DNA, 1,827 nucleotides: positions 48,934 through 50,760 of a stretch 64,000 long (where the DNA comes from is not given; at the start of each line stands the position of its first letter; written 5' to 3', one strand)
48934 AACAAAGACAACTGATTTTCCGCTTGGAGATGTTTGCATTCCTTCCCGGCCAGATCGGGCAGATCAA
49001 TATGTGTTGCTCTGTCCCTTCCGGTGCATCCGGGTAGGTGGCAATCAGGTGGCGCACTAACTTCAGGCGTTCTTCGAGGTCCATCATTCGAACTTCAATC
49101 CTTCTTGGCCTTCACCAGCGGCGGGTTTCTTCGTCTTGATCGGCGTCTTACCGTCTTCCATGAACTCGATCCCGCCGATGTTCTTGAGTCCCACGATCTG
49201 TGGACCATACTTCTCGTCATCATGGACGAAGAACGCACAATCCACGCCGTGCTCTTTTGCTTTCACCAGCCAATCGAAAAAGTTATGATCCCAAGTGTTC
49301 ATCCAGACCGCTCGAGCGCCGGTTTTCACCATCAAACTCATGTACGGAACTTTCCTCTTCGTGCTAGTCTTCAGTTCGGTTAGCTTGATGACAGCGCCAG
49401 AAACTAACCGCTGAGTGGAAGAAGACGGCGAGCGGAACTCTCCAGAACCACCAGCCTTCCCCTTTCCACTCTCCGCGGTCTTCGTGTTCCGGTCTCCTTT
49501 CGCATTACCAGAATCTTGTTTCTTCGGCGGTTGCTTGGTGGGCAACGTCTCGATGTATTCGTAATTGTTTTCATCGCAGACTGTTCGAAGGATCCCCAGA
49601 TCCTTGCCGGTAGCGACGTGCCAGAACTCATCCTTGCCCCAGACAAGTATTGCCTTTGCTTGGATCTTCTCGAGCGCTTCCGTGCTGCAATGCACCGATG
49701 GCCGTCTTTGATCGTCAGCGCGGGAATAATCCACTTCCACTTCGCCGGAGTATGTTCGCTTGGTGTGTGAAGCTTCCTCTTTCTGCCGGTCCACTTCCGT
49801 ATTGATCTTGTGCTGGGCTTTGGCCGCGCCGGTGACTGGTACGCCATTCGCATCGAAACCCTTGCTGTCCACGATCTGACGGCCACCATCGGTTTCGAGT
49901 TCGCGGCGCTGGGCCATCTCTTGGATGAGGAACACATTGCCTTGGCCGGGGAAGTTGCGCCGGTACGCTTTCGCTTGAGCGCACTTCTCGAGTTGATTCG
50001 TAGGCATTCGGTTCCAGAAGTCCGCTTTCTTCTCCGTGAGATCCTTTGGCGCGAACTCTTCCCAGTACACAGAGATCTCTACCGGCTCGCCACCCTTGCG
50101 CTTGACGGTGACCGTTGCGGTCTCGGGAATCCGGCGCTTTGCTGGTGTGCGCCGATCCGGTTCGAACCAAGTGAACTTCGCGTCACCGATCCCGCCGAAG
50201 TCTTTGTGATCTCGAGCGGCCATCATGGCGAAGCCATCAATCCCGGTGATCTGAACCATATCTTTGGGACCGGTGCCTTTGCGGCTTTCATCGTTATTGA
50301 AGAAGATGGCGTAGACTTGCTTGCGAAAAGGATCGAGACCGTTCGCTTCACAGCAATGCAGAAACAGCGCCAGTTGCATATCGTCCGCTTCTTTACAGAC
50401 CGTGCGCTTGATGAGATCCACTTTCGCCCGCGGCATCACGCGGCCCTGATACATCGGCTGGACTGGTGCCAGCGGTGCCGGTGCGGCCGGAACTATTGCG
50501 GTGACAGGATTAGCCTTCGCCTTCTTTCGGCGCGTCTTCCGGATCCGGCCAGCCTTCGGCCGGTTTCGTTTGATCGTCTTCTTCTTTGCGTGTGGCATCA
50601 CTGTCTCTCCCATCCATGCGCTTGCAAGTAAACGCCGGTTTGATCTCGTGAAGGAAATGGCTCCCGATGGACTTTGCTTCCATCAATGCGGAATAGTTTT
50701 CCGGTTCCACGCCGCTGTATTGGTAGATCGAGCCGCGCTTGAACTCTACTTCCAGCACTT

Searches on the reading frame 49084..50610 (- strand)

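Call 67: search_protein_families(library=pfam, proteins=[window:49084-50610:-], max_evalue=0.001)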
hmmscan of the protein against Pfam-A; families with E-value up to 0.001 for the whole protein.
window:49084-50610:- (508 aa): 2 families
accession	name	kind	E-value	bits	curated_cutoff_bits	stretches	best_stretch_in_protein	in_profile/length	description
PF03837.19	RecT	-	2.3e-15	57.1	24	1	62-232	6-187/198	RecT family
PF15332.11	LIME1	-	0.00063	19.7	27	0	254-353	132-230/232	Lck-interacting transmembrane adapter 1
